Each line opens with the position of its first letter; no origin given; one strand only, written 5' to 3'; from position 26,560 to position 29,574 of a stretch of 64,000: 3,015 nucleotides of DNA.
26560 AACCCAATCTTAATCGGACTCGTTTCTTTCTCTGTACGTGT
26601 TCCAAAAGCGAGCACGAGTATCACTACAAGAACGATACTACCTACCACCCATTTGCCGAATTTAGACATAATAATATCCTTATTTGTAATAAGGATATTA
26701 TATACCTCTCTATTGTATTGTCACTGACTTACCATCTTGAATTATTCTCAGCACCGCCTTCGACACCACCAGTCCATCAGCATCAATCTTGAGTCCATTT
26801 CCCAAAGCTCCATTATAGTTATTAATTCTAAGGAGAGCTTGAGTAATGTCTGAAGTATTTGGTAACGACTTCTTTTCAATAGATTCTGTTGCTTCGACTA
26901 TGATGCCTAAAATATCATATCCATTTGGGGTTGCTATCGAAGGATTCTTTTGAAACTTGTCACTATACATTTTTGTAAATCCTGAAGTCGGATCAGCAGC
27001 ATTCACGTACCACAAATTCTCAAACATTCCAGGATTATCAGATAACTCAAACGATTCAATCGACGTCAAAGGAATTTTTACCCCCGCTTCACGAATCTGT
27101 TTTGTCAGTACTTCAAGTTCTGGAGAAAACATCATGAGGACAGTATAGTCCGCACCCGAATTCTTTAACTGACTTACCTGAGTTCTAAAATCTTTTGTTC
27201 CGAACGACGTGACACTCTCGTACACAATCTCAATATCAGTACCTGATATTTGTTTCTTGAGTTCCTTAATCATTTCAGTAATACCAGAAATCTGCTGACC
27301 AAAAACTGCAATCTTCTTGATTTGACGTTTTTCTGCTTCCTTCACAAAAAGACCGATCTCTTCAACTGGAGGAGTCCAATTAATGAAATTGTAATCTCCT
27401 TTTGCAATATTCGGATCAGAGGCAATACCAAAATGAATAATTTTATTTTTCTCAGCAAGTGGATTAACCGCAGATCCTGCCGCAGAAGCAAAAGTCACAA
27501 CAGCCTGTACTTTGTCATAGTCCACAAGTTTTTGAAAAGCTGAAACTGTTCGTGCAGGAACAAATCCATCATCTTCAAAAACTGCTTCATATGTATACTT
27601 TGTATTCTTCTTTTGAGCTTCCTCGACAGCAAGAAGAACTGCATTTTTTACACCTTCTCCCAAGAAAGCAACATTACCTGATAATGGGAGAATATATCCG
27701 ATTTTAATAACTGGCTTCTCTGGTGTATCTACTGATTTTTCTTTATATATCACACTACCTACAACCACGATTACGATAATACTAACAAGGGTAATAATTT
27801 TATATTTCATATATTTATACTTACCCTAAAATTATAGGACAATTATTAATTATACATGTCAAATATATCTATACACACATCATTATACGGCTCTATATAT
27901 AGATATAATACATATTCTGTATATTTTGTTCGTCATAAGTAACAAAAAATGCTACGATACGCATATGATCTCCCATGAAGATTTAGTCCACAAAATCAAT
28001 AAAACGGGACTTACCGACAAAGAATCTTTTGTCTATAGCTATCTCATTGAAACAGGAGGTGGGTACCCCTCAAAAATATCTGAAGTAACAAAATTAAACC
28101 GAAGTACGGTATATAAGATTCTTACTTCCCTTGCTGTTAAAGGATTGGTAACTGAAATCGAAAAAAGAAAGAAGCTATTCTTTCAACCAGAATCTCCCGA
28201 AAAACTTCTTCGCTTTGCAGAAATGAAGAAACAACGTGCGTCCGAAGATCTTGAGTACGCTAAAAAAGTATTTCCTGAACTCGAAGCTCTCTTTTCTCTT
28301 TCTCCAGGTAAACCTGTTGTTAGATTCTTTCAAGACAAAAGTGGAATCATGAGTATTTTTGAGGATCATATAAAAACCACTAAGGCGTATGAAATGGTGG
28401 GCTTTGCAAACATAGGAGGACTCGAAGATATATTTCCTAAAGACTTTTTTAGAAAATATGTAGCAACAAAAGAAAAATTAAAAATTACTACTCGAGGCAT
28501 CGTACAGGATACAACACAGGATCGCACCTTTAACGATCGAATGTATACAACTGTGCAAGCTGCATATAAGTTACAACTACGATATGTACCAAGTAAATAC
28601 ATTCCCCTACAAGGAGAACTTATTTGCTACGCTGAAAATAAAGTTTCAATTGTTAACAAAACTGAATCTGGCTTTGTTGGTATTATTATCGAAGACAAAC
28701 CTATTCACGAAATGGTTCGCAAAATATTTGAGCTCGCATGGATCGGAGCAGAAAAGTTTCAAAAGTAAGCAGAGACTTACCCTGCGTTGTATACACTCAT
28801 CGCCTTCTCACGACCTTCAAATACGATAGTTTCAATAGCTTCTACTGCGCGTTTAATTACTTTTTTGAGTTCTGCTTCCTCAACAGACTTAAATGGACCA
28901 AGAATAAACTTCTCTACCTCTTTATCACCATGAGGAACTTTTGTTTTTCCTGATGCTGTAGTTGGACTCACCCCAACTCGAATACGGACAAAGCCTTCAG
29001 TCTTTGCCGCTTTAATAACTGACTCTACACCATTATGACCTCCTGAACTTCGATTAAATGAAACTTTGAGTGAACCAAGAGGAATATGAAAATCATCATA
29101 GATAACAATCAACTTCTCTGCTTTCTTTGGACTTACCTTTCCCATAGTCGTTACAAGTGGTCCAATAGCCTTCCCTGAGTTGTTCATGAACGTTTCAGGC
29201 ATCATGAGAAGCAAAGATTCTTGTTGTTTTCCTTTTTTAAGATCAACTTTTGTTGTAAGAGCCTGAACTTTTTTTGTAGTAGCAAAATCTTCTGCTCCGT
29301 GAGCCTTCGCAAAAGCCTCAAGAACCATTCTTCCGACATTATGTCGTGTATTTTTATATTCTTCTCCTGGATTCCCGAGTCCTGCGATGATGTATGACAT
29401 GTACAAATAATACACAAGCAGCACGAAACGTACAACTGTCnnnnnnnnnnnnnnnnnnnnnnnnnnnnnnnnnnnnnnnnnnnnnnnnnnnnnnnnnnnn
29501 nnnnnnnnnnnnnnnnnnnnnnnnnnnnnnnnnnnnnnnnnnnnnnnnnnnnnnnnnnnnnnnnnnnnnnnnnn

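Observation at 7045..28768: Eleven tandem LivK-type substrate-binding paralogs served by one dispersed ABC core and five TrmB-like regulators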

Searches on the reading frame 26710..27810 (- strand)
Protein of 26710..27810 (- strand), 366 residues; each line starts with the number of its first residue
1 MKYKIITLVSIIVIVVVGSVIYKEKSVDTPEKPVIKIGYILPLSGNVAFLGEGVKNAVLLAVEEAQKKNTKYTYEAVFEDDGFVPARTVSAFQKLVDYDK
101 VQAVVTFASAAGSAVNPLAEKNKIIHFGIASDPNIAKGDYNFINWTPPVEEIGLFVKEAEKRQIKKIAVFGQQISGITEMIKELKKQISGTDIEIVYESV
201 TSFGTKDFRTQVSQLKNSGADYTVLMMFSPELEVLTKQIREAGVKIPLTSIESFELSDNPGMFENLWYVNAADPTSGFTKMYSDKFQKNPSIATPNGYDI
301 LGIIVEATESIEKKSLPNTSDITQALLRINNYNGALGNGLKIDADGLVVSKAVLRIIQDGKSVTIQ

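Call 4: search_protein_families(library=pfam, proteins=[window:26710-27810:-], max_evalue=0.01)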
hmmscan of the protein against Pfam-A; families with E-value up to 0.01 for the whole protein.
window:26710-27810:- (366 aa): 3 families
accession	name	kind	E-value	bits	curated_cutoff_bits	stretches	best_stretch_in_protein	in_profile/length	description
PF13458.12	Peripla_BP_6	-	2.1e-42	146.5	31.7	1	35-355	2-336/343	Periplasmic binding protein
PF01094.35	ANF_receptor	-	5.7e-11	42.5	25.4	1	54-350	2-342/353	Receptor family ligand binding region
PF13433.12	Peripla_BP_5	-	5.7e-07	29.4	27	1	35-257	1-226/363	Periplasmic binding protein domain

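Call 67: search_solved_structures(query=window:26710-27810:-, max_evalue=1e-8)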
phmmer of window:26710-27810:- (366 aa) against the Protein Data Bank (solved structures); distinct sequences matched with E-value up to 1e-8: 5.
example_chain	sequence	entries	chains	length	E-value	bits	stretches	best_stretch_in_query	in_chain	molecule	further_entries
3td9_A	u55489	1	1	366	2.3e-16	63.3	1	32-361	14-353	Branched chain amino acid ABC transporter, periplasmic amino acid-binding protein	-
4nqr_A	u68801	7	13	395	5.5e-12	48.9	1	28-320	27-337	Amino acid/amide ABC transporter substrate-binding protein, HAAT family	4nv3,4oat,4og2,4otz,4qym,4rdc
4obb_A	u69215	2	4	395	8.1e-12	48.3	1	28-319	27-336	Amino acid/amide ABC transporter substrate-binding protein, HAAT family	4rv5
4ey3_A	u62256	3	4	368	7.8e-11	45.1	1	34-310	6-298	Twin-arginine translocation pathway signal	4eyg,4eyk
4n0q_A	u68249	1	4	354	1.4e-09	41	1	35-249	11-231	Leu/Ile/Val-binding protein homolog 3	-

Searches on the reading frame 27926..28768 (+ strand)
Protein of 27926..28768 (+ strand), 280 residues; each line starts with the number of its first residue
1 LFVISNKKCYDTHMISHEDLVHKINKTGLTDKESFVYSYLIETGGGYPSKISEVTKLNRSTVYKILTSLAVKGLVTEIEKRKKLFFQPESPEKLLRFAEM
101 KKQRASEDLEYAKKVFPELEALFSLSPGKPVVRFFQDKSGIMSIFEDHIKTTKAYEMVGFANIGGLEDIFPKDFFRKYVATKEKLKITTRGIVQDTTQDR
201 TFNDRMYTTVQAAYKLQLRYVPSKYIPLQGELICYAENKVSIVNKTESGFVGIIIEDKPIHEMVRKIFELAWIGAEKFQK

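Call 4: search_protein_families(library=pfam, proteins=[window:27926-28768:+], max_evalue=0.01)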
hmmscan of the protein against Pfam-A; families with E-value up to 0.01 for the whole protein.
window:27926-28768:+ (280 aa): 4 families
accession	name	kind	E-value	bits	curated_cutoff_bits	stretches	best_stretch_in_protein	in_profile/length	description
PF01978.25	TrmB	-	1.2e-12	48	25.6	1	26-87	3-63/68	Sugar-specific transcriptional regulator TrmB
PF09339.16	HTH_IclR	-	0.0033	17.6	22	1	48-76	21-49/52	IclR helix-turn-helix domain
PF03965.22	Penicillinase_R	-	0.0038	18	22.6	1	51-101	27-77/115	Penicillinase repressor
PF22194.2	F-93_WHD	-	0.0075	16.8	28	0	54-85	24-57/62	F-93, winged-helix domain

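Call 11: search_protein_families(library=ncbifam, proteins=[window:27926-28768:+], max_evalue=0.01)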
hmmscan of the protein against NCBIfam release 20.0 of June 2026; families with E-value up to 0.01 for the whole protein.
window:27926-28768:+ (280 aa): 6 families
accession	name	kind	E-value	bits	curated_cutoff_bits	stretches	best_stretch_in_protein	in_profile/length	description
NF047390.1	TransRegTrmBL1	equivalog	1.9e-08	33.7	650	1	17-119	3-101/341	HTH-type sugar sensing transcriptional regulator TrmBL1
TIGR01884.1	cas_HTH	subfamily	9.3e-06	25.2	60.2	1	10-83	121-194/202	CRISPR-associated CARF protein Csa3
NF040851.1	tran_reg_TrmB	equivalog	1.6e-05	24.2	600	1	17-99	4-86/338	HTH-type sugar-sensing transcriptional regulator TrmB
NF053606.1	Sta1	subfamily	0.00089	19.3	80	1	28-81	17-70/100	Sta1 family transcriptional regulator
NF040939.2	trans_reg_lrs14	equivalog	0.0047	17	90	1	28-83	18-74/103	Lrs14 family HTH-type transcriptional regulator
NF041141.1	tran_reg_TrmBL2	equivalog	0.0048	16.5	530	1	32-122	19-109/264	HTH-type transcriptional regulator TrmBL2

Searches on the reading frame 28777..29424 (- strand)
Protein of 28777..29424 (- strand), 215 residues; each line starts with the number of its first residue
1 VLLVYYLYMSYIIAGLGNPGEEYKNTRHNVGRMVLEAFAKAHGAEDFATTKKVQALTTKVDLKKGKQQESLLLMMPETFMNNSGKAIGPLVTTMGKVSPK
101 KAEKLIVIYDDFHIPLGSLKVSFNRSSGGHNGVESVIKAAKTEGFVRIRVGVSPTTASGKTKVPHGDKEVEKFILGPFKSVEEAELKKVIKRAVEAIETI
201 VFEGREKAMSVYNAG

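Call 11: search_protein_families(library=ncbifam, proteins=[window:28777-29424:-], max_evalue=0.01)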
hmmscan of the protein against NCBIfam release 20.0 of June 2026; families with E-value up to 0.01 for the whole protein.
window:28777-29424:- (215 aa): 1 family
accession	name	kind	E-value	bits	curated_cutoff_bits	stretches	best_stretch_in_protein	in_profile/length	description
TIGR00447.2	pth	equivalog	6.3e-47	159.6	100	1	12-199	2-171/172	aminoacyl-tRNA hydrolase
